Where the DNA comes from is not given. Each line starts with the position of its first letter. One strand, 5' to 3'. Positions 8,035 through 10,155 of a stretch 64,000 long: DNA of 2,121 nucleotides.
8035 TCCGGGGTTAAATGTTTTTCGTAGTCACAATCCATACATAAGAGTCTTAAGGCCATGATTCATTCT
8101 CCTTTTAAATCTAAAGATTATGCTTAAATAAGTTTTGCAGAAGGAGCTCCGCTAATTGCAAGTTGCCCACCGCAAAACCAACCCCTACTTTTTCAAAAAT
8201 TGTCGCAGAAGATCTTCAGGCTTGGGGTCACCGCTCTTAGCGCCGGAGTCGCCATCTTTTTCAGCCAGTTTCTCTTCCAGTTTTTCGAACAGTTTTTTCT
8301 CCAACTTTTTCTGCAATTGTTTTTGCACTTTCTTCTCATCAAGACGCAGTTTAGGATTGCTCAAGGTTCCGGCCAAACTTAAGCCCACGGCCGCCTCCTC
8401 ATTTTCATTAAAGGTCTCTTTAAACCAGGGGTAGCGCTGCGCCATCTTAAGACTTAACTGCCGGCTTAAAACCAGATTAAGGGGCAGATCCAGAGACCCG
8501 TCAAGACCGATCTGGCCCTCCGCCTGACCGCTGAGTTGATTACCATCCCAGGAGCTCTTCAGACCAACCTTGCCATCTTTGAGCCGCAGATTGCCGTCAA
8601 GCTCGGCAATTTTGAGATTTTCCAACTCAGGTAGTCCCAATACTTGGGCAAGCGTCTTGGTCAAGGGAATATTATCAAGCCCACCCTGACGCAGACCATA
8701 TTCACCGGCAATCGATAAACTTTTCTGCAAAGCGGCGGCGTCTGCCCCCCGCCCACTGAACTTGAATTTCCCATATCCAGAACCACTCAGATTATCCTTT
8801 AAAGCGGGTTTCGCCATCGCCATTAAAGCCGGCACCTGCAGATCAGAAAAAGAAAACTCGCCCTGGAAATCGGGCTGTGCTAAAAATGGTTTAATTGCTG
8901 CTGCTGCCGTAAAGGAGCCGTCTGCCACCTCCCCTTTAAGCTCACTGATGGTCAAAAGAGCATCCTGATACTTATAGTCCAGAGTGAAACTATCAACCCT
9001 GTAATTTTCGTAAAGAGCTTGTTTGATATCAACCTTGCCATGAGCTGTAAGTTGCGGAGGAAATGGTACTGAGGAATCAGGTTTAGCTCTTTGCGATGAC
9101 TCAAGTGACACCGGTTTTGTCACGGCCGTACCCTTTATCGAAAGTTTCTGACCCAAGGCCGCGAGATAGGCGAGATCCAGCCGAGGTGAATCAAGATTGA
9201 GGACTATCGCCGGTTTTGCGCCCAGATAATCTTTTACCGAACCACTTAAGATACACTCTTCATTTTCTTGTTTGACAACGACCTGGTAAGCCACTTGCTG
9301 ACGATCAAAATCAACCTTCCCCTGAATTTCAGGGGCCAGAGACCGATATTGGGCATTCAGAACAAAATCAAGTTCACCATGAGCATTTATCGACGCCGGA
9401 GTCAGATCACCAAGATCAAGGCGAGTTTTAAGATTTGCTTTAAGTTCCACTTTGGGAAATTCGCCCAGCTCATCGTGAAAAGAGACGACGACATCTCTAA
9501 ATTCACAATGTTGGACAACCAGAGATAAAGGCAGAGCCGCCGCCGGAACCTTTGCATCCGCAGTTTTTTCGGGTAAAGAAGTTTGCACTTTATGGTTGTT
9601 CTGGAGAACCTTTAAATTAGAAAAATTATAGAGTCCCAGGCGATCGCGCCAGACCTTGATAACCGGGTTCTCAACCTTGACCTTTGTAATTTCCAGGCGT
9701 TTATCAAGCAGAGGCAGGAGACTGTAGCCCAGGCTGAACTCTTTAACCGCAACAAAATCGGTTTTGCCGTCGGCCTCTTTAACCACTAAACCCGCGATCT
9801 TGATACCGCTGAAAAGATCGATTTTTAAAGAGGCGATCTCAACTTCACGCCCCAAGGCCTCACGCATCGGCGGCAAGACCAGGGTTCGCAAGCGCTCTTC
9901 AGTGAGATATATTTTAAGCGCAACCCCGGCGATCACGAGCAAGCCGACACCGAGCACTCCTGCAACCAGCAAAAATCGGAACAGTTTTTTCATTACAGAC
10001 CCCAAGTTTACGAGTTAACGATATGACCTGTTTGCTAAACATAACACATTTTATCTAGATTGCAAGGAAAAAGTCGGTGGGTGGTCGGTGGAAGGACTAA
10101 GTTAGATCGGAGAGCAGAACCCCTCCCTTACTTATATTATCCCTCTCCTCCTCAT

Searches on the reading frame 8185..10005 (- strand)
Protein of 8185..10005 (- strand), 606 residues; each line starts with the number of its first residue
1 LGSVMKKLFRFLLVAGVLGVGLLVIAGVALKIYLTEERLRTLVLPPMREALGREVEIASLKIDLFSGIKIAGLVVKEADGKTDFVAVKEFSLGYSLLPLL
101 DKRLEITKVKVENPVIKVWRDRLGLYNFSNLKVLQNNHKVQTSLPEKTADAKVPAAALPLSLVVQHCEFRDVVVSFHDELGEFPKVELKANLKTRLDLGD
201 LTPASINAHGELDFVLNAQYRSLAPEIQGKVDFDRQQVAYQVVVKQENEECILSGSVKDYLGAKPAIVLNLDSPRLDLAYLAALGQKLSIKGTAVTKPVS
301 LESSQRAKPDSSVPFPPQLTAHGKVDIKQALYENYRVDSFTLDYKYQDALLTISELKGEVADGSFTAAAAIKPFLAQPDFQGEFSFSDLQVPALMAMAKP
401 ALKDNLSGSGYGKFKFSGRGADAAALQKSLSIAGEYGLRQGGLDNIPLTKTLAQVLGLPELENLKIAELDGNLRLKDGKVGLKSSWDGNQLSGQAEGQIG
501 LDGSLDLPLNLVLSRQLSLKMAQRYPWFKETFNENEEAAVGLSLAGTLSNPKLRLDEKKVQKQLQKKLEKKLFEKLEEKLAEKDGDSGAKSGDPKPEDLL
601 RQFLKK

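Call 4: search_protein_families(library=pfam, proteins=[window:8185-10005:-], max_evalue=0.01)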
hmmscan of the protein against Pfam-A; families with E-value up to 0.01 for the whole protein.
window:8185-10005:- (606 aa): 2 families
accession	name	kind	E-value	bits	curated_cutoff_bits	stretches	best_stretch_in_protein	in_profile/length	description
PF05170.20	AsmA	-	2.2e-14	53.7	29.8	2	11-246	6-223/607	AsmA family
PF05359.17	DUF748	-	2.3e-12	46.3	50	1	20-185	21-173/1037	Domain of Unknown Function (DUF748)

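Call 5: search_protein_families(library=ncbifam, proteins=[window:8185-10005:-], max_evalue=0.01)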
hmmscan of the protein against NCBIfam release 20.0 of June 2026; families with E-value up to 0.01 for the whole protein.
window:8185-10005:- (606 aa): 4 families
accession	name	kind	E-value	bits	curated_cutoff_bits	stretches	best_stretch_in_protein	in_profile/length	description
NF008091.0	PRK10833.1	equivalog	3.9e-17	62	412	1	232-586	248-609/618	outer membrane assembly protein AsmA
TIGR04411.1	T2SS_GspN_Lepto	equivalog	2.9e-11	43.4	50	2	362-553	105-280/280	type II secretion system protein GspN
NF047499.1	LIC_11026_fam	hypoth_equivalog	1.3e-05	23.4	325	1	54-188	49-182/1006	LIC_11026 family protein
TIGR03545.1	TIGR03545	subfamily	0.0057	15.3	173.35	0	20-124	9-116/556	TIGR03545 family protein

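Call 81: find_homologous_proteins(query=window:8185-9993:-, max_evalue=1e-20)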
Query window:8185-9993:- (602 aa): 66 proteins with E <= 1e-20 among 8000 candidates.
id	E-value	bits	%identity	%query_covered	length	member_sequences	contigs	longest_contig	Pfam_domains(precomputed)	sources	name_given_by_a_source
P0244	0.0e+0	1304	100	100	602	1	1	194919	PF05359.17,PF05170.21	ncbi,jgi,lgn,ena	-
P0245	0.0e+0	1037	80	100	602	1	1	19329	PF05359.17,PF05170.21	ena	-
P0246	2.1e-282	956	74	100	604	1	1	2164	PF05359.17,PF05170.21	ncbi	-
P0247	2.0e-275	933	71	100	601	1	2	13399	PF05359.17,PF05170.21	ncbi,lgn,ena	-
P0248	2.4e-271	920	70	100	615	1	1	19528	PF05359.17,PF05170.21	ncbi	-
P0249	7.9e-271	918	69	100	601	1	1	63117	PF05359.17,PF05170.21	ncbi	-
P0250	1.5e-270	917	69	100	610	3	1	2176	PF05359.17,PF05170.21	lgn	-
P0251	7.7e-270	915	69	100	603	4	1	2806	PF05359.17,PF05170.21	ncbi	-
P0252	1.9e-269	913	70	100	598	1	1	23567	PF05359.17,PF05170.21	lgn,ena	-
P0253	3.5e-266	903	68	100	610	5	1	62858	PF05359.17,PF05170.21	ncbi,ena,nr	ncbi:MAG: hypothetical protein J7L57_05745 [Deltaproteobacteria bacterium]|nr:hypothetical protein [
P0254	2.0e-264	897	69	100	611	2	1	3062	PF05359.17,PF05170.21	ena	-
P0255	8.5e-264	895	68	100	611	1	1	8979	PF05359.17,PF05170.21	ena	-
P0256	2.1e-263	894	68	100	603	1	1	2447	PF05359.17,PF05170.21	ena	-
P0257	4.7e-262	889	68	100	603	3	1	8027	PF05359.17,PF05170.21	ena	-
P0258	4.5e-259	879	66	100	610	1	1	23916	PF05359.17,PF05170.21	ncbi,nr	ncbi:MAG: AsmA-like C-terminal region-containing protein [Pseudomonadota bacterium]|nr:AsmA-like C-t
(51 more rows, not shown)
